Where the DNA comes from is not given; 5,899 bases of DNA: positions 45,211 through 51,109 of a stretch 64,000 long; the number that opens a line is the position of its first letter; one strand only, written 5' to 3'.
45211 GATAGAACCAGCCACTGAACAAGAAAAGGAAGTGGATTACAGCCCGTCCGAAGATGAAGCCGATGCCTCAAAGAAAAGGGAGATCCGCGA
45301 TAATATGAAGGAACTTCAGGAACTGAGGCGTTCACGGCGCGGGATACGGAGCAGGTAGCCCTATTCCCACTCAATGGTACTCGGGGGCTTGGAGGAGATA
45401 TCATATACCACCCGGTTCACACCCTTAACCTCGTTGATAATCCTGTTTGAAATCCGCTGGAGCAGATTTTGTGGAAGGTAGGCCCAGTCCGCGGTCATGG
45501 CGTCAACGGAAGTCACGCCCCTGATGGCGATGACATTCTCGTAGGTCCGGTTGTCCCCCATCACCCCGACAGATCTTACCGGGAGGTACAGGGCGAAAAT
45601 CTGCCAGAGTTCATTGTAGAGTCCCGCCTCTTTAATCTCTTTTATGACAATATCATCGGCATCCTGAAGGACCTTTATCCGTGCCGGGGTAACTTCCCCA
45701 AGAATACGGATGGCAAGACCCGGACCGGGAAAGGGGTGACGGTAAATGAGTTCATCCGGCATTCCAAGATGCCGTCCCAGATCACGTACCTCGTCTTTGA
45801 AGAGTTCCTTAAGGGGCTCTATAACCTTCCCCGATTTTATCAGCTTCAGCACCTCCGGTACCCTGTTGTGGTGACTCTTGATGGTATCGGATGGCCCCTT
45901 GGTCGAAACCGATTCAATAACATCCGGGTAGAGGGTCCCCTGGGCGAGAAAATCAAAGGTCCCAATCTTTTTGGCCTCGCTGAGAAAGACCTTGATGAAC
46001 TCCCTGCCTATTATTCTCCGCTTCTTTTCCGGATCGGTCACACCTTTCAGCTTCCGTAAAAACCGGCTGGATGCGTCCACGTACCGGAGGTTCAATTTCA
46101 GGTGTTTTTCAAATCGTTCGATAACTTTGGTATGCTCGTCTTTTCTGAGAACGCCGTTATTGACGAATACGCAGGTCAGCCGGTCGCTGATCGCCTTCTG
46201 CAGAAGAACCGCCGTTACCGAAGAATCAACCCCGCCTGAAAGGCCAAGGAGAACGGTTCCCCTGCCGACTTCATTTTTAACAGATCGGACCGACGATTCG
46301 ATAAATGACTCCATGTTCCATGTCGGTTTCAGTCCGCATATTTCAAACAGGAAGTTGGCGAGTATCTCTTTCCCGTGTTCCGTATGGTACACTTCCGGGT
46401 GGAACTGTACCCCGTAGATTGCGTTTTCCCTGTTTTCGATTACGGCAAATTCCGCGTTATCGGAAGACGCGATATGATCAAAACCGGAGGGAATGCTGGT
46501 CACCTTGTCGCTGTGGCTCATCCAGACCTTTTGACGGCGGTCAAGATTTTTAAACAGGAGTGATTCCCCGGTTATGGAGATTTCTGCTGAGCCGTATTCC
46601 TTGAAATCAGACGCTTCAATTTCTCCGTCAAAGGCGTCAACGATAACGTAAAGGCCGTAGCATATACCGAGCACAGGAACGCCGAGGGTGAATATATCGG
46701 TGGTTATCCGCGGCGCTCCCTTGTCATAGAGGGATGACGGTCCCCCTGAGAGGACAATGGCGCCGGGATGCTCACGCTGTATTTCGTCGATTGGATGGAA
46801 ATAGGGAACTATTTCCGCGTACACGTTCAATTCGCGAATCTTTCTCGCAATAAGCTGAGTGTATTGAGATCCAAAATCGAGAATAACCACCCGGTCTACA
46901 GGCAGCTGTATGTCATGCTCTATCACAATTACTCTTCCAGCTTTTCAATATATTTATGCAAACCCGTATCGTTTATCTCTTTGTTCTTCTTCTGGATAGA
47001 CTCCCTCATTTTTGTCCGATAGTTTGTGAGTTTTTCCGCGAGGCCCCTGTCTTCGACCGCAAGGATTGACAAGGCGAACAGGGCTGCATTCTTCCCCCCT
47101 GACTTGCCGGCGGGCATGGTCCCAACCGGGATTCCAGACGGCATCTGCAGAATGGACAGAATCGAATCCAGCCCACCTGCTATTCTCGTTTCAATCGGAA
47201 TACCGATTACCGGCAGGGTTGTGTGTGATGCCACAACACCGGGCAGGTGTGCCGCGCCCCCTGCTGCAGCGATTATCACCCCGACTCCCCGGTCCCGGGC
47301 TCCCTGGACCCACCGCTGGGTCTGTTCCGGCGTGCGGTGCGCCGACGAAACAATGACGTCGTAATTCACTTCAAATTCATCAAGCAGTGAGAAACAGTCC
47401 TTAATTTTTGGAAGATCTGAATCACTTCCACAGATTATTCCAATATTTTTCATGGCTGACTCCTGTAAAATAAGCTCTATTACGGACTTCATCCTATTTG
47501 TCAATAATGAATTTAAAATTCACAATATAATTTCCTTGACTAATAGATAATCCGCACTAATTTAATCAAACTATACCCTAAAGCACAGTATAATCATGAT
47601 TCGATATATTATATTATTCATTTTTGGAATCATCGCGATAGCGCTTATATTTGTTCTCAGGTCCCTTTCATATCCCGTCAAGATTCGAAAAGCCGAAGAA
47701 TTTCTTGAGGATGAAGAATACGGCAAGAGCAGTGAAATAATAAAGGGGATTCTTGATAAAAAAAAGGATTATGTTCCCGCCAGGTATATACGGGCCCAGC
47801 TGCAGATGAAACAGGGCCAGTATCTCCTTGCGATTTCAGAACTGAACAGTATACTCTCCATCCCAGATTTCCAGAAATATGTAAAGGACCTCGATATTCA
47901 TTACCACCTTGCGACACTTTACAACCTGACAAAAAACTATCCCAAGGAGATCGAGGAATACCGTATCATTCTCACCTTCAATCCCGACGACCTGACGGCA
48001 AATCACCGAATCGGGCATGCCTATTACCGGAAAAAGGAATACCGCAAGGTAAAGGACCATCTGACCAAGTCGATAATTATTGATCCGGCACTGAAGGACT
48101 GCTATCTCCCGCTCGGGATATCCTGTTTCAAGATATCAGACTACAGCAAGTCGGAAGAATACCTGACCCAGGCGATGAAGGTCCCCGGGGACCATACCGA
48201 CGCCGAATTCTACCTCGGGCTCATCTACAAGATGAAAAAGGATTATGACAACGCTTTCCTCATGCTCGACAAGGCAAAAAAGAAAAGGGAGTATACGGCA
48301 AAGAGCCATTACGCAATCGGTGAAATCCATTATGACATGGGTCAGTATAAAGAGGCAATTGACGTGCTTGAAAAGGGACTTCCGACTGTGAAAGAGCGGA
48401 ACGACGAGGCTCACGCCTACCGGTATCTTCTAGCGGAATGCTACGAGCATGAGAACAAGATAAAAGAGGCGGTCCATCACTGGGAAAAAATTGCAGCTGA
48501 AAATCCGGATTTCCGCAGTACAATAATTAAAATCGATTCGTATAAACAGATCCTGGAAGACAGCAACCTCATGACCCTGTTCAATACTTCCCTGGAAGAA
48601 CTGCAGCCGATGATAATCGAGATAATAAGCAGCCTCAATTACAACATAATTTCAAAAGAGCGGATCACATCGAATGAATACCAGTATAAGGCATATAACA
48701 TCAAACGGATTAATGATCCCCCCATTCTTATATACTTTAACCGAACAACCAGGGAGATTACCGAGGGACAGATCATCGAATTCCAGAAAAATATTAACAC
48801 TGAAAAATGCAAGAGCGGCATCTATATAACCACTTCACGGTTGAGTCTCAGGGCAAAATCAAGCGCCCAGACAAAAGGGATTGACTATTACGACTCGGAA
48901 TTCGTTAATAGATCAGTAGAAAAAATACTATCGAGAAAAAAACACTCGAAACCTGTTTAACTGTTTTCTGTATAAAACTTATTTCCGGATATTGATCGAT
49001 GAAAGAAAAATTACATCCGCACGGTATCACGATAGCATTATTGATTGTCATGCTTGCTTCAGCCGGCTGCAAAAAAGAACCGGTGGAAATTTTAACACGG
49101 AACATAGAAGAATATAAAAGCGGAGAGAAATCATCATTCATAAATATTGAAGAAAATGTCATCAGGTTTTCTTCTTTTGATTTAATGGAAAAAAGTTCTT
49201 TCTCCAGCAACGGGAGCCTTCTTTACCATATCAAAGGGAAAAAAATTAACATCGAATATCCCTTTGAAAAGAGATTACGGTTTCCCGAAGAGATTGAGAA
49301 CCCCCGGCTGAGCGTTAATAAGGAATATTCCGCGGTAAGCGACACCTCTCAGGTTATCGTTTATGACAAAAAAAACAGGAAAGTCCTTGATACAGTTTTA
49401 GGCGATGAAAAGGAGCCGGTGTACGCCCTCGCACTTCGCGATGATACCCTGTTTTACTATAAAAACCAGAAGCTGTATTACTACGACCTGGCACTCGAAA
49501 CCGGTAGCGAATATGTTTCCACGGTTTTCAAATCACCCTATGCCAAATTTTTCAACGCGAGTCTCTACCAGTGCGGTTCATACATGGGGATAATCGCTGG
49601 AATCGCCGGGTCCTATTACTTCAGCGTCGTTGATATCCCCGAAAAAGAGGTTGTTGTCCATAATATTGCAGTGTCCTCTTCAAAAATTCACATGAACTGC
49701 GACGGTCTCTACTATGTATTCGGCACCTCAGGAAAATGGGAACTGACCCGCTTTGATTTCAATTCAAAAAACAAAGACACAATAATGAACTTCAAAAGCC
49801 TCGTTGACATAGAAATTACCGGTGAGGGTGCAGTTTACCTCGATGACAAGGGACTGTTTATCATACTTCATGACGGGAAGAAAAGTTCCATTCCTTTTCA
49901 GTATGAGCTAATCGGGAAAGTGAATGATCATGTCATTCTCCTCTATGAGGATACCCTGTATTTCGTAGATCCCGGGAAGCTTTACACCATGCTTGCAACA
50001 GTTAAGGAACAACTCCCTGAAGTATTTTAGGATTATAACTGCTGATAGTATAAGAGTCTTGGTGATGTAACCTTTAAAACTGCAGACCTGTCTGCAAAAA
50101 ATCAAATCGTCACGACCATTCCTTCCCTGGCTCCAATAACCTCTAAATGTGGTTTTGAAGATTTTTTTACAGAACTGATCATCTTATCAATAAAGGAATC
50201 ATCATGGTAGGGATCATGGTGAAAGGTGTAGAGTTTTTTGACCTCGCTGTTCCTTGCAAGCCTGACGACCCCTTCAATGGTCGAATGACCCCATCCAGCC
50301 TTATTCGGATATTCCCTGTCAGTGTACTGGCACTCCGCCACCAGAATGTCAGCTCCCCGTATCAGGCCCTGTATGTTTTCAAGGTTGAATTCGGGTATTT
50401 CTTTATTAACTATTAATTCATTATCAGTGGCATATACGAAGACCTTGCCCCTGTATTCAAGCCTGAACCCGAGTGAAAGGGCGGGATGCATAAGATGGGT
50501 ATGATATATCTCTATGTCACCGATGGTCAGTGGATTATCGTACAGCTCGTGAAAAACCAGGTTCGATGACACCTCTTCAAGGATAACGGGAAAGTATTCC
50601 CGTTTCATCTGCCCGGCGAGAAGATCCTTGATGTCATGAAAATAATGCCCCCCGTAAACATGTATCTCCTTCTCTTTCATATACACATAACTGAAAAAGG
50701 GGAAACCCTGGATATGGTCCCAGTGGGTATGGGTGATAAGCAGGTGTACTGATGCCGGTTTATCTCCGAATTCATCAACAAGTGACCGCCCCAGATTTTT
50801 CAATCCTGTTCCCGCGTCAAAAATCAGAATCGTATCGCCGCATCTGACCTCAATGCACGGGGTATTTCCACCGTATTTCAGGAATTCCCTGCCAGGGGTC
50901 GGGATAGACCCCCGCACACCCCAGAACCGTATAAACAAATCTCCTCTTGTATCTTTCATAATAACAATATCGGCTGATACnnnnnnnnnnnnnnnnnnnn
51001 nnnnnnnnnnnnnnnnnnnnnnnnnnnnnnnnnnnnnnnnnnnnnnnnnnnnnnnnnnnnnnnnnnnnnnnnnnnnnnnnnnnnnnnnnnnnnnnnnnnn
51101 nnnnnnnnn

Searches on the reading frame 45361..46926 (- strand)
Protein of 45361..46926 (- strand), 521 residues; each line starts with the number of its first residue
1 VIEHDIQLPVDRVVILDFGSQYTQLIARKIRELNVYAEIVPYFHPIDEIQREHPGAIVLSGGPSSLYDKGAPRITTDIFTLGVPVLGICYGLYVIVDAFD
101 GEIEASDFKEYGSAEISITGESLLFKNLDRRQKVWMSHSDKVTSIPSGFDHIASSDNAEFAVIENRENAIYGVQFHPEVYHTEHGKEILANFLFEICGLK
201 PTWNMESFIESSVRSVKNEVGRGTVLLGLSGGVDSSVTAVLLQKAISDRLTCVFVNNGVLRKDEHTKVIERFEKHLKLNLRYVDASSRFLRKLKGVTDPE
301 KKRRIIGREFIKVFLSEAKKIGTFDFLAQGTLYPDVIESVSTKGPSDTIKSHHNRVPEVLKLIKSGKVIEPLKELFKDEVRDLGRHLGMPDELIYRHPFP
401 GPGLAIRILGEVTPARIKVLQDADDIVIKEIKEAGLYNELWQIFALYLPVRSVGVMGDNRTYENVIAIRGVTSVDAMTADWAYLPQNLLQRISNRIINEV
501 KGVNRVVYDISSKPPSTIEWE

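Call 11: find_encoding_contigs(protein=window:45361-46926:-, flank=10000, max_places=6)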
Protein window:45361-46926:- (521 aa): no gene with exactly this product is on record in the collection.

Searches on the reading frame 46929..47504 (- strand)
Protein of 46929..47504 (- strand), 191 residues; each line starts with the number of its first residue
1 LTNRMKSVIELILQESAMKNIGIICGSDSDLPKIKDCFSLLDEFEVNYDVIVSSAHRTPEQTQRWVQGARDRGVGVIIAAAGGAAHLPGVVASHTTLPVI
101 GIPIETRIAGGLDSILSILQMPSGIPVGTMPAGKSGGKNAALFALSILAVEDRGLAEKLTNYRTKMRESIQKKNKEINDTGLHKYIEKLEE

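Call 73: search_protein_families(library=pfam, proteins=[window:46929-47504:-], max_evalue=0.001)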
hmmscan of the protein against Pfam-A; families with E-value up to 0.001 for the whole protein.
window:46929-47504:- (191 aa): 1 family
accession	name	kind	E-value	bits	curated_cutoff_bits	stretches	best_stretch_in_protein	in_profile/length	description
PF00731.26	AIRC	-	5.7e-57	191.8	30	1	21-168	2-147/148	AIR carboxylase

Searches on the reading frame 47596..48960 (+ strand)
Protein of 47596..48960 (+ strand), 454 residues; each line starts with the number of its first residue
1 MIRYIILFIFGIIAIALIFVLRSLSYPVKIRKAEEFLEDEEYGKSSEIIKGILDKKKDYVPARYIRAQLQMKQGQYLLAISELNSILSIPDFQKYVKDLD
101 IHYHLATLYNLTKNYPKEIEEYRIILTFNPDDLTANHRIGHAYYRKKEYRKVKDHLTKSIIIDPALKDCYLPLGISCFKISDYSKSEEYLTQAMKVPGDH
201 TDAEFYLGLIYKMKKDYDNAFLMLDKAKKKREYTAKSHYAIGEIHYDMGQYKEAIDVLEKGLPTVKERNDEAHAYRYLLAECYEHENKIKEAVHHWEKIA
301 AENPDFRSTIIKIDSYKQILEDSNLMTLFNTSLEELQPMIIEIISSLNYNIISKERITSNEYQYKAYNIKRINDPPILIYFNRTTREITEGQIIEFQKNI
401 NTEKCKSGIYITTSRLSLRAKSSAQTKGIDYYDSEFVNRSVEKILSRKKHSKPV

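Call 73: search_protein_families(library=pfam, proteins=[window:47596-48960:+], max_evalue=0.001)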
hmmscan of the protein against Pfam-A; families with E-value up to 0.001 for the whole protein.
window:47596-48960:+ (454 aa): 17 families
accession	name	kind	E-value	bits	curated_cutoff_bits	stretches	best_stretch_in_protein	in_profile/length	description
PF07719.23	TPR_2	-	7.8e-20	69.8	27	1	235-262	1-28/34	Tetratricopeptide repeat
PF00515.34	TPR_1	-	3.8e-19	68.1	27.8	1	235-262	1-28/34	Tetratricopeptide repeat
PF12895.13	ANAPC3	-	1.2e-17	64.4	27.2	1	200-260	22-81/82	Anaphase-promoting complex, cyclosome, subunit 3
PF13432.12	TPR_16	-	3.9e-13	50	32.7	0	239-301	1-58/65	Tetratricopeptide repeat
PF13181.12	TPR_8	-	6.4e-13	48.2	25.7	0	235-261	1-27/34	Tetratricopeptide repeat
PF14559.12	TPR_19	-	5.4e-12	46.3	25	0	215-267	5-57/68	Tetratricopeptide repeat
PF13424.12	TPR_12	-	1e-11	45.3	30.1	1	207-263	16-73/77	Tetratricopeptide repeat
PF13174.12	TPR_6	-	6.6e-11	42.6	26.3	0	277-305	4-32/33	Tetratricopeptide repeat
PF13428.12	TPR_14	-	9.3e-11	41.8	23.5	0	238-263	4-29/44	Tetratricopeptide repeat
PF24575.1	TPR_Slam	-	1.7e-06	28.8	35.2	0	101-155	49-103/104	Surface lipoprotein assembly modifier, N-terminal TPR repeats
PF22722.2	NA-iREase1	-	1e-05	25.9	27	1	342-428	7-92/106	NACHT-associated inactive Restriction Endonuclease 1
PF25062.1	ARM_TT21_N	-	1.5e-05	25.3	40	1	188-307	15-135/222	Tetratricopeptide repeat protein 21 N-terminal ARM repeat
PF13176.12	TPR_7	-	1.5e-05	25.2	27.9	0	238-262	2-26/36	Tetratricopeptide repeat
PF13431.12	TPR_17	-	6.3e-05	23.4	24.4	0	54-80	7-33/34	Tetratricopeptide repeat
PF21545.3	T7SS_EccA1_N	-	0.00011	22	27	1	178-307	110-239/272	T7SS, ESX-1 secretion system protein EccA1, N-terminal domain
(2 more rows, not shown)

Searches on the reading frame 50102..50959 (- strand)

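Call 73: search_protein_families(library=pfam, proteins=[window:50102-50959:-], max_evalue=0.001)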
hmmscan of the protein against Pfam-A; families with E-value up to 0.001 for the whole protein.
window:50102-50959:- (285 aa): 2 families
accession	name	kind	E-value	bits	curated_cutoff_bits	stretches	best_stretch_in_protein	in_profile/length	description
PF12706.13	Lactamase_B_2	-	2.4e-16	60.4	27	1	47-248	5-200/200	Beta-lactamase superfamily domain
PF00753.33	Lactamase_B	-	4.7e-05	23.9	22.7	1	33-186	6-156/196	Metallo-beta-lactamase superfamily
